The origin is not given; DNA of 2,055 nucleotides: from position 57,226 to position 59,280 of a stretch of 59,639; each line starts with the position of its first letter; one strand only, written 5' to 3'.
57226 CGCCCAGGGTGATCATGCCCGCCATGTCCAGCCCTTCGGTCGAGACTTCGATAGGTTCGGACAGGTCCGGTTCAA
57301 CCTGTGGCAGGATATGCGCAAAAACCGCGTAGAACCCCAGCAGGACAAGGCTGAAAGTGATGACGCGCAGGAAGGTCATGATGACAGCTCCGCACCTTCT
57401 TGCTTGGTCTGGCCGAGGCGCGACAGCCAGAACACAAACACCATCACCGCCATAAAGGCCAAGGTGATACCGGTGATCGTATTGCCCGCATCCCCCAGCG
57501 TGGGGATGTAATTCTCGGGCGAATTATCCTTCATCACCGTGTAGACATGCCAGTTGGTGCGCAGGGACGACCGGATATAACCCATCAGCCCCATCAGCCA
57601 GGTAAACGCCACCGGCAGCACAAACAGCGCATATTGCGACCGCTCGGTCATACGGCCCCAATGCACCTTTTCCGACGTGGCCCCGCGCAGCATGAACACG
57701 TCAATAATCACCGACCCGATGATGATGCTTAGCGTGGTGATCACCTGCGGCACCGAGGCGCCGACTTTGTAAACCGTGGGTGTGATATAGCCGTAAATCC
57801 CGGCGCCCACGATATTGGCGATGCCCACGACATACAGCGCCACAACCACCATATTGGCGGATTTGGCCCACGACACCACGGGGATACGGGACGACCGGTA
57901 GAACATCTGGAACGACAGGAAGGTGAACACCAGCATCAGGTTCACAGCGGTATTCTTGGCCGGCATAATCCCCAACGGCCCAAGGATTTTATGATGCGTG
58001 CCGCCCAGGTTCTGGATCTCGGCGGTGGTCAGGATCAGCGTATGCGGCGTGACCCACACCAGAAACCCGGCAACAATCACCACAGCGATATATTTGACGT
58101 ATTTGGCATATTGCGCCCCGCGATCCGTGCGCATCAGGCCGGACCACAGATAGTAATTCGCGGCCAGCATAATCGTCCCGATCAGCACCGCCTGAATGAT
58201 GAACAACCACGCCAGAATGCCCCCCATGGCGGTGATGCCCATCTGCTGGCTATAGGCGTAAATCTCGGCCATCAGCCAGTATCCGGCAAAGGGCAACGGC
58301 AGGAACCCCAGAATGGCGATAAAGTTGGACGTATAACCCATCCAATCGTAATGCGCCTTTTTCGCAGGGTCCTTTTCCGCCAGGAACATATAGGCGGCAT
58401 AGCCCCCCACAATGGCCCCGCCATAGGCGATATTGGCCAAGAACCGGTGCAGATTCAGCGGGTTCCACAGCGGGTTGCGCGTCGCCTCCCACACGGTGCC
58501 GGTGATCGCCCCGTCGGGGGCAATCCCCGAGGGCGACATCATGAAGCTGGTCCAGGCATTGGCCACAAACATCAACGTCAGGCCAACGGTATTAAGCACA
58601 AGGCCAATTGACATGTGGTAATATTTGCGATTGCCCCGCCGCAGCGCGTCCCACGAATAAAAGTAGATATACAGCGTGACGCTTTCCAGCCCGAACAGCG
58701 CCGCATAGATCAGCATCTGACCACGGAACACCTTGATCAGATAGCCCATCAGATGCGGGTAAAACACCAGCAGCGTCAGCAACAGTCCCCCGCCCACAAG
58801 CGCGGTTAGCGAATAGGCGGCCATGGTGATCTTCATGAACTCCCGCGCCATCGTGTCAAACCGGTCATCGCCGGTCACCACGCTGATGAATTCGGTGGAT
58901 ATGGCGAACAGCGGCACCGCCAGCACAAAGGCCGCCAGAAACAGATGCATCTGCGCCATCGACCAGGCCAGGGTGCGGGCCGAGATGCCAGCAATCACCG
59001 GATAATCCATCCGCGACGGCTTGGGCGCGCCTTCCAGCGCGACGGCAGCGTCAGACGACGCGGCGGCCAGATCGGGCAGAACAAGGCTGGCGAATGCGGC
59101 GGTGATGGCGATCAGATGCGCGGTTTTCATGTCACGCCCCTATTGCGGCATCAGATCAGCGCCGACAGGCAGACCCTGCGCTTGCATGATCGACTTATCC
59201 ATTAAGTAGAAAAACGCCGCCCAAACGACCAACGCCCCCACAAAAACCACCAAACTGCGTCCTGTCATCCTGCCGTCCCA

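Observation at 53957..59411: CydA-only cytochrome-bd-like protein operonic with two membrane-anchored trihaem cytochromes c, one fused to an EB_dh/DOMON-like domain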

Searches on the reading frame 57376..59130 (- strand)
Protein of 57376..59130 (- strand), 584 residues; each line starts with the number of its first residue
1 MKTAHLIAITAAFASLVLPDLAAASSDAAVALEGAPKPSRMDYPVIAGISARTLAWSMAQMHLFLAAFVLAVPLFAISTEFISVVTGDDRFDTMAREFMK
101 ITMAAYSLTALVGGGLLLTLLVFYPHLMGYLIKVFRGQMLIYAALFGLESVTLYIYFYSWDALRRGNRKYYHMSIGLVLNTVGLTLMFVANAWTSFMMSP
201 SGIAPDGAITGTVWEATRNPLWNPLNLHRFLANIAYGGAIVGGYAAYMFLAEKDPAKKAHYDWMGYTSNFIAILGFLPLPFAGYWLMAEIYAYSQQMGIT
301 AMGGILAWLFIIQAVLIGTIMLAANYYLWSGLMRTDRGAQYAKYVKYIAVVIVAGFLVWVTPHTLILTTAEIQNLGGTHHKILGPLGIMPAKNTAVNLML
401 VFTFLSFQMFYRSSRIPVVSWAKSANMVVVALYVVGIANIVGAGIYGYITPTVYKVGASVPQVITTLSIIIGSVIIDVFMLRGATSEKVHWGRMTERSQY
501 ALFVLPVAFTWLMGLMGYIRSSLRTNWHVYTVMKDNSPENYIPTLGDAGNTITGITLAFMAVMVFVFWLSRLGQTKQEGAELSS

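Call 3: search_protein_families(library=pfam, proteins=[window:57376-59130:-], max_evalue=0.01)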
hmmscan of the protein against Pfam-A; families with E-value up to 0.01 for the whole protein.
window:57376-59130:- (584 aa): 1 family
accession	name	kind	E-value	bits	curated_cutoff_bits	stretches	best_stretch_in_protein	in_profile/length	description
PF01654.22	Cyt_bd_oxida_I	-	2.9e-14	52.9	26.2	1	52-305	3-251/418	Cytochrome bd terminal oxidase subunit I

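Call 4: search_protein_families(library=ncbifam, proteins=[window:57376-59130:-], max_evalue=0.01)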
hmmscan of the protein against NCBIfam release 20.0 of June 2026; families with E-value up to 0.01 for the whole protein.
window:57376-59130:- (584 aa): 0 families

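Call 9: find_homologous_proteins(query=window:57376-59130:-, max_evalue=0.00001)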
Query window:57376-59130:- (584 aa): 7201 proteins with E <= 0.00001 among 8000 candidates; the best 120 are listed.
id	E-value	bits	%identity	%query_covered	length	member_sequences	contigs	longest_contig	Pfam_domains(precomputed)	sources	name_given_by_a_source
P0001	0.0e+0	1202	93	98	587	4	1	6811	PF01654.23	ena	-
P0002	0.0e+0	1179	92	94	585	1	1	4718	PF01654.23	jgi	-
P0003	0.0e+0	1175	90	99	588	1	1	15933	PF01654.23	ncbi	-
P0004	0.0e+0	1174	89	99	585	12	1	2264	PF01654.23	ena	-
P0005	0.0e+0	1174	90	99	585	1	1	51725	PF01654.23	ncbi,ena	-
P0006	0.0e+0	1174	90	99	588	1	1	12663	PF01654.23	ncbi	-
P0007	0.0e+0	1173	89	99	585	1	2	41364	PF01654.23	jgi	jgi:cytochrome bd-type quinol oxidase subunit 1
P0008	0.0e+0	1172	90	100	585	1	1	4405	PF01654.23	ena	-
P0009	0.0e+0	1172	91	100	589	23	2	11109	PF01654.23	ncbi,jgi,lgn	-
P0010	0.0e+0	1171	89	99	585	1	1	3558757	PF01654.23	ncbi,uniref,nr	ncbi:cytochrome ubiquinol oxidase subunit I [Profundibacter amoris]|uniref:Cytochrome ubiquinol oxid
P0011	0.0e+0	1171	90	100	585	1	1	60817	PF01654.23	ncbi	-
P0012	0.0e+0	1170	88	99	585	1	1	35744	PF01654.23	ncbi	ncbi:cytochrome ubiquinol oxidase subunit I [Profundibacter sp.]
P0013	0.0e+0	1169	89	100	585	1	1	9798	PF01654.23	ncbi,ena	-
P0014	0.0e+0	1167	89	100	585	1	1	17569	PF01654.23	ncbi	-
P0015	0.0e+0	1160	89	99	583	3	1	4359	PF01654.23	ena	-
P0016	0.0e+0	1160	88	99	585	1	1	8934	PF01654.23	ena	-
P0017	0.0e+0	1158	89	99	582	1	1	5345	PF01654.23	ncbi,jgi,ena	-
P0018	0.0e+0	1157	88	99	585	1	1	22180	PF01654.23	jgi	-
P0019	0.0e+0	1156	88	100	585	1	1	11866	PF01654.23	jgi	-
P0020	0.0e+0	1150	87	99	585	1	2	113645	PF01654.23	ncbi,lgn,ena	-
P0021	0.0e+0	1148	87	99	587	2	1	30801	PF01654.23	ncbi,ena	-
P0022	0.0e+0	1148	88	99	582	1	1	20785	PF01654.23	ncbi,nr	ncbi:MAG: cytochrome ubiquinol oxidase subunit I [Rhodobacterales bacterium]|nr:cytochrome ubiquinol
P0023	0.0e+0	1143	87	99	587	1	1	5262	PF01654.23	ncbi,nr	ncbi:MAG TPA: hypothetical protein ENJ91_04780 [Rhodobacteraceae bacterium]|nr:hypothetical protein 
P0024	0.0e+0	1141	87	99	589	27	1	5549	PF01654.23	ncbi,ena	-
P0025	0.0e+0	1140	88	100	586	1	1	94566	PF01654.23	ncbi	-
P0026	0.0e+0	1140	86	99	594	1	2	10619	PF01654.23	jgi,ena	-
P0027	0.0e+0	1137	85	99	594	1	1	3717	PF01654.23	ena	-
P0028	0.0e+0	1131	88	96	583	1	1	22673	PF01654.23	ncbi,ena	-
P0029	0.0e+0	1122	87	97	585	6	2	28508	PF01654.23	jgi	-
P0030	0.0e+0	1114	87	96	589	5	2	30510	PF01654.23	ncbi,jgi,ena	jgi:cytochrome bd-type quinol oxidase subunit 1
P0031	0.0e+0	1107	86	98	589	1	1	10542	PF01654.23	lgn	-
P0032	0.0e+0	1106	86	97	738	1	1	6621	PF00034.27,PF01654.23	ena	-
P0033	0.0e+0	1106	85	99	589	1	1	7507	PF01654.23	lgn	-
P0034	0.0e+0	1104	85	99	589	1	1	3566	PF01654.23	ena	-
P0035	0.0e+0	1103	85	97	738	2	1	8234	PF00034.27,PF01654.23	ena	-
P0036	0.0e+0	1101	85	99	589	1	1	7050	PF01654.23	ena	-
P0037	0.0e+0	1091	84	99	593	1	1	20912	PF01654.23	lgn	-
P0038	0.0e+0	1082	83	96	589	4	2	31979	PF01654.23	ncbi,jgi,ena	-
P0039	0.0e+0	1078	84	99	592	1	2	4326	PF01654.23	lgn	-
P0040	0.0e+0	1076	83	99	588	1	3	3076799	PF01654.23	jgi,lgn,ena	-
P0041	0.0e+0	1074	84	96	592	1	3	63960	PF01654.23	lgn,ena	-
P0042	0.0e+0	1074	83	98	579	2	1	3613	PF01654.23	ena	-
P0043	0.0e+0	1074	85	96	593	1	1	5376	PF01654.23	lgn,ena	-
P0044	0.0e+0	1072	82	99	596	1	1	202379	PF01654.23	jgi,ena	-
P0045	0.0e+0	1071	84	96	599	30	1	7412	PF01654.23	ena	-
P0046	0.0e+0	1067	84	96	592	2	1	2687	PF01654.23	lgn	-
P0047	0.0e+0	1066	84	94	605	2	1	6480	PF01654.23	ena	-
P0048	0.0e+0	1064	83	98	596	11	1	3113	PF01654.23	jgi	-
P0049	0.0e+0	1063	82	99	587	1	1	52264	PF01654.23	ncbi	-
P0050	0.0e+0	1059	82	97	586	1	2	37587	PF01654.23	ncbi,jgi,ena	-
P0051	0.0e+0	1057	82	96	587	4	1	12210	PF01654.23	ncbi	-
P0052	0.0e+0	1057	82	99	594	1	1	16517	PF01654.23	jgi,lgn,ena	-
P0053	0.0e+0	1056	82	99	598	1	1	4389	PF01654.23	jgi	jgi:cytochrome bd ubiquinol oxidase subunit I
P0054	0.0e+0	1051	83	93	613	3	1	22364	PF01654.23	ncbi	-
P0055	0.0e+0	1051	80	100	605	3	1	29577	PF01654.23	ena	-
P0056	0.0e+0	1050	83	96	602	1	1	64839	PF01654.23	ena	-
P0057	0.0e+0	1048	82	96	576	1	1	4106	PF01654.23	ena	-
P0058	0.0e+0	1044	80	98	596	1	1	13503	PF01654.23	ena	-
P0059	0.0e+0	1044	84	93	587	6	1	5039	PF01654.23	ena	-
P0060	0.0e+0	1042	83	93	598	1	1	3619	PF01654.23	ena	-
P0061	0.0e+0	1041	82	97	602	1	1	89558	PF01654.23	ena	-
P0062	0.0e+0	1040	84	94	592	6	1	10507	PF01654.23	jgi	-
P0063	0.0e+0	1036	83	93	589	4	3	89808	PF01654.23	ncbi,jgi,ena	-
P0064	0.0e+0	1034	80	99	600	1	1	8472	PF01654.23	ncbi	-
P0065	0.0e+0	1032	84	93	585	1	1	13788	PF01654.23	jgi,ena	-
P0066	0.0e+0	1028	83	93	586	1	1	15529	PF01654.23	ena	-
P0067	0.0e+0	1028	82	95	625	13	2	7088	PF01654.23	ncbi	-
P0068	0.0e+0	1027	80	96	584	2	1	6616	PF01654.23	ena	-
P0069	0.0e+0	1023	83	93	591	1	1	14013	PF01654.23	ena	-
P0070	0.0e+0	1014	82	93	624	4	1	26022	PF01654.23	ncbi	-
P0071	0.0e+0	1012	77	99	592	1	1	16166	PF01654.23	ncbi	-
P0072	1.7e-298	1010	80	97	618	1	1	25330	PF01654.23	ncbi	-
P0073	1.7e-297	1006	80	94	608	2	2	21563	PF01654.23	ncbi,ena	-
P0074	1.6e-296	1003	76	99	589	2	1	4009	PF01654.23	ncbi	-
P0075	1.7e-296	1003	80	95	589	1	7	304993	PF01654.23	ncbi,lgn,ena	-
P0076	8.6e-294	994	78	94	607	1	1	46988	PF01654.23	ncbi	-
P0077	1.3e-292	990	77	97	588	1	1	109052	PF01654.23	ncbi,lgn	-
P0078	1.8e-292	990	79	93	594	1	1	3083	PF01654.23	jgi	-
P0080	1.7e-290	983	76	99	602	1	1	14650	PF01654.23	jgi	-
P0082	7.6e-286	968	75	96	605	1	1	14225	PF01654.23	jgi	-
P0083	8.1e-286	968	76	97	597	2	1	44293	PF01654.23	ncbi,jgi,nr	ncbi:MAG: hypothetical protein HOH04_10395 [Rhodospirillaceae bacterium]|jgi:cytochrome bd ubiquinol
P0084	2.4e-284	963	78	94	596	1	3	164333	PF01654.23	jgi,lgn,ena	-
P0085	2.0e-283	960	78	94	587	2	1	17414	PF01654.23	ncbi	-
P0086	3.8e-283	959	75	96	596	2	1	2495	PF01654.23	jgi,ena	-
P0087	2.2e-282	956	76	96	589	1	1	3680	PF01654.23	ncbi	-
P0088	2.1e-281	953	76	92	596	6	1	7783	PF01654.23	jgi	jgi:cytochrome bd-type quinol oxidase subunit 1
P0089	3.4e-281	952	78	93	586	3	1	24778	PF01654.23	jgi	-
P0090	2.1e-280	950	75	94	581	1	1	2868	PF01654.23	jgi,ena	-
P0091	2.2e-280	950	75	96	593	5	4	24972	PF01654.23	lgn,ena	-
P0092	5.2e-280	949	75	96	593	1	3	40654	PF01654.23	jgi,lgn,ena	-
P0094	1.8e-279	947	77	92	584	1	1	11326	PF01654.23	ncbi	-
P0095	5.5e-279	945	74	98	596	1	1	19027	PF01654.23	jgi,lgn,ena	-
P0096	3.5e-278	943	76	97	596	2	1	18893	PF01654.23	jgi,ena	-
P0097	1.1e-277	941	75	96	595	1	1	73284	PF01654.23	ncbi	-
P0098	1.2e-277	941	76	93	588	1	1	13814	PF01654.23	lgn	-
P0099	1.2e-277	941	76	93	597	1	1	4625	PF01654.23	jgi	jgi:cytochrome bd ubiquinol oxidase subunit I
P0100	5.1e-277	939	77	93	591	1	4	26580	PF01654.23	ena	-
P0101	7.0e-277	938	76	93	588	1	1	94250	PF01654.23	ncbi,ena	-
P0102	1.1e-276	938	73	98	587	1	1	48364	PF01654.23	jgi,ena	-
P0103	1.3e-276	937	76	93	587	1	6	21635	PF01654.23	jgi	jgi:cytochrome bd-type quinol oxidase subunit 1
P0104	1.8e-276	937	76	93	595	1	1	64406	PF01654.23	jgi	-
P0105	2.3e-276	937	74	96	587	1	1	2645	PF01654.23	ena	-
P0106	6.0e-276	935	74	99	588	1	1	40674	PF01654.23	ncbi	-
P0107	7.2e-276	935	73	98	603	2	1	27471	PF01654.23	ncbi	-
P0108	7.3e-276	935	75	93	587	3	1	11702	PF01654.23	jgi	-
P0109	1.1e-275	934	74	98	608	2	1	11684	PF01654.23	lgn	-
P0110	9.9e-275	931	73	96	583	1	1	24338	PF01654.23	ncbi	ncbi:MAG: cytochrome ubiquinol oxidase subunit I [Kiloniellaceae bacterium]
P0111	1.0e-274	931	74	97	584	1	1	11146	PF01654.23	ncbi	ncbi:MAG: cytochrome ubiquinol oxidase subunit I [Kiloniellaceae bacterium]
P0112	3.4e-274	929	74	99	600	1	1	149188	PF01654.23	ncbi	-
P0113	4.6e-274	929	75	93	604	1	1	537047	PF01654.23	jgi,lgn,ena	-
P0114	7.5e-274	928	75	93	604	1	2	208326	PF01654.23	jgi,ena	-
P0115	8.5e-274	928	75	93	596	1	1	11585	PF01654.23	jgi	jgi:cytochrome d ubiquinol oxidase subunit I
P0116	1.1e-273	928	72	98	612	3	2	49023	PF01654.23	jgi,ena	-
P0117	1.7e-273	927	74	98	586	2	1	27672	PF01654.23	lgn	-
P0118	4.3e-273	926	73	98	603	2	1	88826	PF01654.23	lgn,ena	-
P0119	2.5e-271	920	72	94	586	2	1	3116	PF01654.23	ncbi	-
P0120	2.0e-270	917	72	98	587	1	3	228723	PF01654.23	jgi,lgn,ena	-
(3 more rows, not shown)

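Call 16: find_related_loci(query=window:57376-59130:-, collection=genome_contigs, flank=10000)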
Query window:57376-59130:- (584 aa) in genome_contigs; peptide patterns used: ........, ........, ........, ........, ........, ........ (x = any residue, [..] = any of these).
238 stretches matched a pattern; 211 encode a relative of the query (tblastn E <= 1e-3); the best 80 are kept; 80 distinct loci.
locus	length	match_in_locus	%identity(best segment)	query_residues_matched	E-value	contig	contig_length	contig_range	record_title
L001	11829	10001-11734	94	1-577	0e+0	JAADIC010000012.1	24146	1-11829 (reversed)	MAG: Alphaproteobacteria bacterium isolate M_MetaBat.230 contig-127_6791, whole genome shotgun sequence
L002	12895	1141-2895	90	1-584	0e+0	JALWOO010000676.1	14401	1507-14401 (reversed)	MAG: Amylibacter sp. isolate M2_maxbin2_scaf2bin.182 M2_NODE_5028_length_14401_cov_3.615455, whole genome shotgun sequen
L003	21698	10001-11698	93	18-584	0e+0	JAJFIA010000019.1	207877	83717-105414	MAG: Roseovarius sp. isolate OFTM168 OFTM168_18, whole genome shotgun sequence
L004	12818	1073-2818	91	1-581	0e+0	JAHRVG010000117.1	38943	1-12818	MAG: Rhodobacteraceae bacterium isolate DC_out69 k91_4809870, whole genome shotgun sequence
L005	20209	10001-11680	93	18-578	0e+0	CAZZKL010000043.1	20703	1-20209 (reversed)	MAG TPA_asm: uncultured Roseovarius sp. isolate SRP128015_co1_135 genome assembly, contig: NODE_3448_length_20703_cov_7.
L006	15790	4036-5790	89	1-584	0e+0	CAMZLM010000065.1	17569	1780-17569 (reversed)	uncultured Rhodobacteraceae bacterium isolate TAG_MAG_00008 genome assembly, contig: TAG_MAG_00008_000000000058, whole g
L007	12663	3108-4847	90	1-579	0e+0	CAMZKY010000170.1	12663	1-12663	uncultured Marinosulfonomonas sp. isolate TAG_MAG_00005 genome assembly, contig: TAG_MAG_00005_000000000078, whole genom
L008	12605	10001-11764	89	1-584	0e+0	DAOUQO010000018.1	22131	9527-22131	MAG TPA_asm: Aliiroseovarius sp. isolate CSMAG_128 CSMAG_128_k141_5084930_length_22131_cov_12.3690, whole genome shotgun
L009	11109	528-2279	91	2-584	0e+0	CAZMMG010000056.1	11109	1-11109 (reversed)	MAG TPA_asm: uncultured Neptunicoccus sp. isolate binchicken_co253_98 genome assembly, contig: NODE_4295_length_11109_co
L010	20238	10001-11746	89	1-581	0e+0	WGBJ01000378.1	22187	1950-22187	MAG: Marinosulfonomonas sp. isolate S144_21 k151_467665, whole genome shotgun sequence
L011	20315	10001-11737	88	1-578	0e+0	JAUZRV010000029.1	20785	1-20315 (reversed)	MAG: Rhodobacterales bacterium isolate GS19_ROV16_BS04-AMOR20_M1399 AMOR20_M1399_contig29, whole genome shotgun sequence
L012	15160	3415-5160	87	1-581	0e+0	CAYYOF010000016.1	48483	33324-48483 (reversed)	MAG TPA_asm: uncultured Marinosulfonomonas sp. isolate binchicken_co357_136 genome assembly, contig: NODE_124_length_484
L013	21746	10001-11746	87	1-580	0e+0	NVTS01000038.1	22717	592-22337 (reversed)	MAG: Marinosulfonomonas sp. isolate NORP109 Contig_source1383C_4372, whole genome shotgun sequence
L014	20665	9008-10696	88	19-579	0e+0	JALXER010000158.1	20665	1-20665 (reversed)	MAG: Rhodobacteraceae bacterium isolate T2_metabat2_scaf2bin.416 T2_NODE_2212_length_20665_cov_2.326517, whole genome sh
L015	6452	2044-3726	87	19-578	0e+0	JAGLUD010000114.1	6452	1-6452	MAG: Rhodobacteraceae bacterium isolate RS_11_23 ZL20.bin.23.fa_114, whole genome shotgun sequence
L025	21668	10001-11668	80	22-577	0e+0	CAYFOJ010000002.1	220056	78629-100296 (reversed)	MAG TPA_asm: uncultured Thalassospiraceae bacterium isolate ERP019367_co1_49 genome assembly, contig: NODE_74_length_220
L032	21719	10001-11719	74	1-577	0e+0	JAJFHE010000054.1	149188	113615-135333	MAG: Hyphomicrobiales bacterium isolate OFTM97 OFTM97_53, whole genome shotgun sequence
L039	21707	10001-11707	74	15-584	0e+0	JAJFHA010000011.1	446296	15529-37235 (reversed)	MAG: Hyphomicrobiales bacterium isolate OFTM345 OFTM345_10, whole genome shotgun sequence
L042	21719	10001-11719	73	15-584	0e+0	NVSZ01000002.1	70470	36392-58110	MAG: Rhodospirillaceae bacterium isolate NORP128 Contig_source1383C_1006, whole genome shotgun sequence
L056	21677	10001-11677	62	23-581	0e+0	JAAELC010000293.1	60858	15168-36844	MAG: Gammaproteobacteria bacterium isolate Bco_10 BcoG_CONTIG1163860, whole genome shotgun sequence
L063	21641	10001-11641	63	31-577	0e+0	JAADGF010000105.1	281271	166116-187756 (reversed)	MAG: Gammaproteobacteria bacterium isolate M_MetaBat.104 contig-127_2, whole genome shotgun sequence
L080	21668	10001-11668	61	22-577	0e+0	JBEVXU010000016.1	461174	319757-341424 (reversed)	MAG: Sedimenticola sp. isolate 1_2 TCF2 c_000000000001, whole genome shotgun sequence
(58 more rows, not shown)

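Call 24: search_solved_structures(query=window:57376-59130:-, max_evalue=1, show_alignments=2)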
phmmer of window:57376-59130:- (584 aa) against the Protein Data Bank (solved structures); distinct sequences matched with E-value up to 1: 2.
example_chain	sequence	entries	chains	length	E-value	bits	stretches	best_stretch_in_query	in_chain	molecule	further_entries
9r2g_A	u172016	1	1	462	0.00021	23.8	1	53-252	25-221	Cytochrome bd menaquinol oxidase subunit I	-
5doq_A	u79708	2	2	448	0.0007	22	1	52-204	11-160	Bd-type quinol oxidase subunit I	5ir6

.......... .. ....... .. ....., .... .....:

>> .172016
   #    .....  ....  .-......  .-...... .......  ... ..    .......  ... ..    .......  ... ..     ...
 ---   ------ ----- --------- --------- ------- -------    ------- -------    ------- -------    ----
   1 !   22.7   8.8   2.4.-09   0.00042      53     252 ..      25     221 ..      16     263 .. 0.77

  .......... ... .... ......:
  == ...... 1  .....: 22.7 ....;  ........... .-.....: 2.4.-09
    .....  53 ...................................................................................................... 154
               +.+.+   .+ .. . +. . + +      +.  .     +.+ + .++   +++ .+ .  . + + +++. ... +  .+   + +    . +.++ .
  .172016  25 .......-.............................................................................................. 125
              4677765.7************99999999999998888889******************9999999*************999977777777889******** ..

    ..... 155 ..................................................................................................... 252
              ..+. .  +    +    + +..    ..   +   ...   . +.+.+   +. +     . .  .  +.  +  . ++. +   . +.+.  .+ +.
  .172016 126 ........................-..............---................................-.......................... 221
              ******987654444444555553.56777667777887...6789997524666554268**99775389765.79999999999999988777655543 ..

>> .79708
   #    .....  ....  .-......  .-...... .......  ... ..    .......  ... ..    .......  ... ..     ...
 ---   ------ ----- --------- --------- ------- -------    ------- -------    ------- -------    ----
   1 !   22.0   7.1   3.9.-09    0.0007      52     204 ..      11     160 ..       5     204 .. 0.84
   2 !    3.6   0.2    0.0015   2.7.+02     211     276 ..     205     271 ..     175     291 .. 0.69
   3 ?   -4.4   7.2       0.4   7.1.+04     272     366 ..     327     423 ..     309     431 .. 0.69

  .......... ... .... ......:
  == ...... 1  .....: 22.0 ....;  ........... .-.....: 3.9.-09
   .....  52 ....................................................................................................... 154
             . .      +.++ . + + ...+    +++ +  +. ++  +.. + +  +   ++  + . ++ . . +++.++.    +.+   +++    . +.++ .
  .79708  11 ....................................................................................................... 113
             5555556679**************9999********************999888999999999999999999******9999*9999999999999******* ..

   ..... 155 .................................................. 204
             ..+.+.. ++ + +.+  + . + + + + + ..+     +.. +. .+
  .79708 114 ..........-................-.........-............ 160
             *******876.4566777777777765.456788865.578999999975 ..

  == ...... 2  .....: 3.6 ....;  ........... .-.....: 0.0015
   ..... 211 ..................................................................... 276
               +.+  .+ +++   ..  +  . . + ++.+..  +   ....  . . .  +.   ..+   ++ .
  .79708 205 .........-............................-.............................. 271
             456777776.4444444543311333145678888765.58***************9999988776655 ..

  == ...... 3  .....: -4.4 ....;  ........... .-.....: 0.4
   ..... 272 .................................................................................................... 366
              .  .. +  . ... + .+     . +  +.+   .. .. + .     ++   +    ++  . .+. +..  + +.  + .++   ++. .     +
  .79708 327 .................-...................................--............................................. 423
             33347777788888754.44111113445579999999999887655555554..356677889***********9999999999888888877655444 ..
